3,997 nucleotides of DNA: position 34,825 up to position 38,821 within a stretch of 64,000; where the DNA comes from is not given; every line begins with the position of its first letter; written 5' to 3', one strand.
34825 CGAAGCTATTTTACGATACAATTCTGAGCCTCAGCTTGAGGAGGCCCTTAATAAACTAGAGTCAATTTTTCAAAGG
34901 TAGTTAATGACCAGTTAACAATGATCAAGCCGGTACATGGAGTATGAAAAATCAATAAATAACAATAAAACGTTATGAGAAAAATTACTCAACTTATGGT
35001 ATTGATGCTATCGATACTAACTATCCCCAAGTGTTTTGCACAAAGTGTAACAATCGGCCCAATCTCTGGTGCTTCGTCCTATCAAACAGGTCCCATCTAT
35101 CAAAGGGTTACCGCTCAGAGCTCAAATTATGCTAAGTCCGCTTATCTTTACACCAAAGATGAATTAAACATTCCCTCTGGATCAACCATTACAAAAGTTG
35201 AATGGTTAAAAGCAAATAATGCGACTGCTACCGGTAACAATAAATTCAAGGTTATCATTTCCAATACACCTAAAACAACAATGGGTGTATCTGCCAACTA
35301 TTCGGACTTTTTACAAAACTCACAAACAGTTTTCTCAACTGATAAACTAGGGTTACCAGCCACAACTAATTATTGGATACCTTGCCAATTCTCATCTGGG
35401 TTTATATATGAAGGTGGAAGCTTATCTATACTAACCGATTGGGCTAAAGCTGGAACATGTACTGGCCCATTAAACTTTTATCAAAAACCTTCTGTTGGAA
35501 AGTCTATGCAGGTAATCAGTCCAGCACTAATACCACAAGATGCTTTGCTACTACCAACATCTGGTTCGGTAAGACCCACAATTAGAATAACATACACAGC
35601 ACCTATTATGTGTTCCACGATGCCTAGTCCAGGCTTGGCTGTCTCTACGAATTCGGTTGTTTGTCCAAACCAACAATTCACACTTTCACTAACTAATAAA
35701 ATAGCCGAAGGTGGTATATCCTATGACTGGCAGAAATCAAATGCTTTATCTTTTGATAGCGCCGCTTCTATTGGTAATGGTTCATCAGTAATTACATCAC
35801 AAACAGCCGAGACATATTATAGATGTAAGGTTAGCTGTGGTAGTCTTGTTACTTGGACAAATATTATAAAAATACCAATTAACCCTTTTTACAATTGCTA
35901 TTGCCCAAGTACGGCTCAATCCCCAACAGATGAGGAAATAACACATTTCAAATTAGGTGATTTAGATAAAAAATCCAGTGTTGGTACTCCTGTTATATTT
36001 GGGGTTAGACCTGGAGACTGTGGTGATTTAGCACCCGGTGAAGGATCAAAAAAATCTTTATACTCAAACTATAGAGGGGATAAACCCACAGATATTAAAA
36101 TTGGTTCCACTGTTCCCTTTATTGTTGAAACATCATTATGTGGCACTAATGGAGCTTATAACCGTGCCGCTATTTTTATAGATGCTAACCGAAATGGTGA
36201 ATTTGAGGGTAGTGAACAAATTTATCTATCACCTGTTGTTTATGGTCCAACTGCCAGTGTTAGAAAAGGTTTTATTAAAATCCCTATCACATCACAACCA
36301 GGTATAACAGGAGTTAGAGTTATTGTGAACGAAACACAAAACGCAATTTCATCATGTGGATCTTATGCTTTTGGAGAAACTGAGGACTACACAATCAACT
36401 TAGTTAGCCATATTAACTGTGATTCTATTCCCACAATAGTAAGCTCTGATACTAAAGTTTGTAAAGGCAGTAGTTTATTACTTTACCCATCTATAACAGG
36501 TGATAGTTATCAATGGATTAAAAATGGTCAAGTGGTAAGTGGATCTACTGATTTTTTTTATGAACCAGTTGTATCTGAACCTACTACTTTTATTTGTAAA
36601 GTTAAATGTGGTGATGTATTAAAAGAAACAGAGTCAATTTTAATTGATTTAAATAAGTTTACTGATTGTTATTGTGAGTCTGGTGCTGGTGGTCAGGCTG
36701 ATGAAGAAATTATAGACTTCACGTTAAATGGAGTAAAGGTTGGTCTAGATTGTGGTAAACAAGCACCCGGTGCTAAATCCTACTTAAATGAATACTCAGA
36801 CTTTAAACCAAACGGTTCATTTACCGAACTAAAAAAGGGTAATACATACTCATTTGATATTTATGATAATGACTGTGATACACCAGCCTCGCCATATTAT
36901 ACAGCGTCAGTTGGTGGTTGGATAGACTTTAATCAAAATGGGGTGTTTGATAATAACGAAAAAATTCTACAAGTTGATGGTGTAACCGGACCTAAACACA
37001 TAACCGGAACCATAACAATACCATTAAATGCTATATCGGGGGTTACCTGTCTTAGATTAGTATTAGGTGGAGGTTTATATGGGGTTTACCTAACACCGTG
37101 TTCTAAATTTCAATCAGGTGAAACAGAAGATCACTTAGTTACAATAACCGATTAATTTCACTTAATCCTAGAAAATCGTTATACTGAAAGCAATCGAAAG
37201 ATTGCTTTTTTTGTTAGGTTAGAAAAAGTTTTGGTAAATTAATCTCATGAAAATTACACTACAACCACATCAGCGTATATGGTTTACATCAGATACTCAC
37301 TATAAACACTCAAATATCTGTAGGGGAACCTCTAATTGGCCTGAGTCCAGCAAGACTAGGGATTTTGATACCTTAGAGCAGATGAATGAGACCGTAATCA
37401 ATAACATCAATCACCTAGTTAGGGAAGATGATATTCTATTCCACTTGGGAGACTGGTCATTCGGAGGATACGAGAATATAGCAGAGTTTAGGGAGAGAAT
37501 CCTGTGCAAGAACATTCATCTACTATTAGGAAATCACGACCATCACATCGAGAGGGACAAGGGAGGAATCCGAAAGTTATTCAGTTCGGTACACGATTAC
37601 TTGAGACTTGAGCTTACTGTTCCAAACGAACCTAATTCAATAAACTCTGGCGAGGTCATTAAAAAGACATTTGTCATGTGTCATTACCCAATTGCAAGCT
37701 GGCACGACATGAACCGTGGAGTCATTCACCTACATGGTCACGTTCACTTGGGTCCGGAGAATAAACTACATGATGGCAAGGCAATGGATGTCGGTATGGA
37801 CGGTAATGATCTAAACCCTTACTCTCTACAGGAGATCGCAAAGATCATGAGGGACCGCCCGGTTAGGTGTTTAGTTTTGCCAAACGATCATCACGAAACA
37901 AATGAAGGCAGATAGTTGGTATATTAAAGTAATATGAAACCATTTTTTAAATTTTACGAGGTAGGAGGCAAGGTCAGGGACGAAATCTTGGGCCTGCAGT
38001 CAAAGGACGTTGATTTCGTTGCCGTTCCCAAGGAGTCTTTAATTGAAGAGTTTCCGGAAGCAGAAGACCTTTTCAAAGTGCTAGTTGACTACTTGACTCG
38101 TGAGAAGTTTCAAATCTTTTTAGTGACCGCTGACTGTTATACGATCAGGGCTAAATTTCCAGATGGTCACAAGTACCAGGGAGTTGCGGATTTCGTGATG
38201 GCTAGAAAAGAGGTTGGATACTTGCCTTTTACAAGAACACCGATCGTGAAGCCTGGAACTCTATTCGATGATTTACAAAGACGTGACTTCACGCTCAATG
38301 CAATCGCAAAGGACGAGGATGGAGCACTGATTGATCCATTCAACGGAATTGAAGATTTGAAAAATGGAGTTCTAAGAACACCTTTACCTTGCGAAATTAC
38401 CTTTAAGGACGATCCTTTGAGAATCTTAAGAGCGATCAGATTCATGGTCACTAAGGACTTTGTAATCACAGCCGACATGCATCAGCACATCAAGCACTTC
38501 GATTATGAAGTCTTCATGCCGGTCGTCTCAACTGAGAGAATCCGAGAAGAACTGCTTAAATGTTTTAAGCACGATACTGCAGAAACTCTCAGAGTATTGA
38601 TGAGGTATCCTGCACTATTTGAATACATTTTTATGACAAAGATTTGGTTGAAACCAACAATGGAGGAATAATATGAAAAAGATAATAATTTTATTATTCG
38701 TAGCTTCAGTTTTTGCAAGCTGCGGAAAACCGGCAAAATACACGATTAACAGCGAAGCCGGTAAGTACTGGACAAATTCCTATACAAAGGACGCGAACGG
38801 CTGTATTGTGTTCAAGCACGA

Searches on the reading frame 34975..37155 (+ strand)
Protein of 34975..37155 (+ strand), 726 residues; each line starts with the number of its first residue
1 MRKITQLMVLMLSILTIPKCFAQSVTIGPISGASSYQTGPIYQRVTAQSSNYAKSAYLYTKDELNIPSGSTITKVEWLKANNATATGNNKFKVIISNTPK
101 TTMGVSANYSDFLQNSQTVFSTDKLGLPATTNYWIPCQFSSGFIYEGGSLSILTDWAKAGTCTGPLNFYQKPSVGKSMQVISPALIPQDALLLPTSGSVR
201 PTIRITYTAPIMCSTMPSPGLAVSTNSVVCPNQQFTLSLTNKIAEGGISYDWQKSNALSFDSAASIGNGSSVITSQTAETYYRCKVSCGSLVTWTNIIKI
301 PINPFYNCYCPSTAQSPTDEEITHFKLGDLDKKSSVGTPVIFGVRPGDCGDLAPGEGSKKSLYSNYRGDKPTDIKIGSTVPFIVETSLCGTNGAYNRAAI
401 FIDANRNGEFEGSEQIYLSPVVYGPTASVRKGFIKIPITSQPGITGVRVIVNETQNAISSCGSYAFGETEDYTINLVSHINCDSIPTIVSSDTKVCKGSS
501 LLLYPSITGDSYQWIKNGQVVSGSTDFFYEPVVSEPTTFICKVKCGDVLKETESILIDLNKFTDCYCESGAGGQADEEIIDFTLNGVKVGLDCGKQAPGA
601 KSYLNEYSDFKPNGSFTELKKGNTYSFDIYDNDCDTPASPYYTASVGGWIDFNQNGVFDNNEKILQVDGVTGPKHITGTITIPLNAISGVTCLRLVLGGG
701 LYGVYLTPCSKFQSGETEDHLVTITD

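Call 22: search_protein_families(library=pfam, proteins=[window:34975-37155:+], max_evalue=0.01)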
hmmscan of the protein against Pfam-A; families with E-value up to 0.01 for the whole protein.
window:34975-37155:+ (726 aa): 2 families
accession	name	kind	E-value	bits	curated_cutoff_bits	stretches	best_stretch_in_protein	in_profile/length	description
PF20009.4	GEVED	-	4.2e-33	114.4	24.4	2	646-723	2-78/78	GEVED domain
PF13895.12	Ig_2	-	0.00055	20.5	27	1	486-551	2-71/79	Immunoglobulin domain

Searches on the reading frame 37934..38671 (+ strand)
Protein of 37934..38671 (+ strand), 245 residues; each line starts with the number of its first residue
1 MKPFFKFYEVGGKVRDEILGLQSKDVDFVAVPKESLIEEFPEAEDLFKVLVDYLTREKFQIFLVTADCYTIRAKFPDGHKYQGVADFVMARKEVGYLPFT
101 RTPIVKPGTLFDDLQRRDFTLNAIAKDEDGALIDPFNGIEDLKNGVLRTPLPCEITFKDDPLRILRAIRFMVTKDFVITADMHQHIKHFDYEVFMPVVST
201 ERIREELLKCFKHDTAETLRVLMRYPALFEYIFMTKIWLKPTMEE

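Call 22: search_protein_families(library=pfam, proteins=[window:37934-38671:+], max_evalue=0.01)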
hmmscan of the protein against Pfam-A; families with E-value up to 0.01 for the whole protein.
window:37934-38671:+ (245 aa): 2 families
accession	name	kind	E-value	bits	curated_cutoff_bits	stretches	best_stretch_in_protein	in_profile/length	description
PF01743.26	PolyA_pol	-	1.8e-18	67.6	23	1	8-148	2-126/126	Poly A polymerase head domain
PF12627.12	PolyA_pol_RNAbd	-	0.00044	20.4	22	1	197-233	21-57/64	Probable RNA and SrmB- binding site of polymerase A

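Call 43: search_protein_families(library=phrogs, proteins=[window:37934-38671:+], max_evalue=0.001)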
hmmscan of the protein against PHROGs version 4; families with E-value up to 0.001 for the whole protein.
window:37934-38671:+ (245 aa): 3 families
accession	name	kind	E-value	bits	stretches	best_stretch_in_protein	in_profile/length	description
phrog_24229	-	DNA, RNA and nucleotide metabolism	2.3e-58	198.5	1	6-240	5-240/245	tRNA nucleotidyltransferase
phrog_2244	-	DNA, RNA and nucleotide metabolism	5.1e-43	149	1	6-234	4-207/392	tRNA nucleotidyltransferase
phrog_1614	-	DNA, RNA and nucleotide metabolism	0.0001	23.1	1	4-136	34-157/268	nucleotidyltransferase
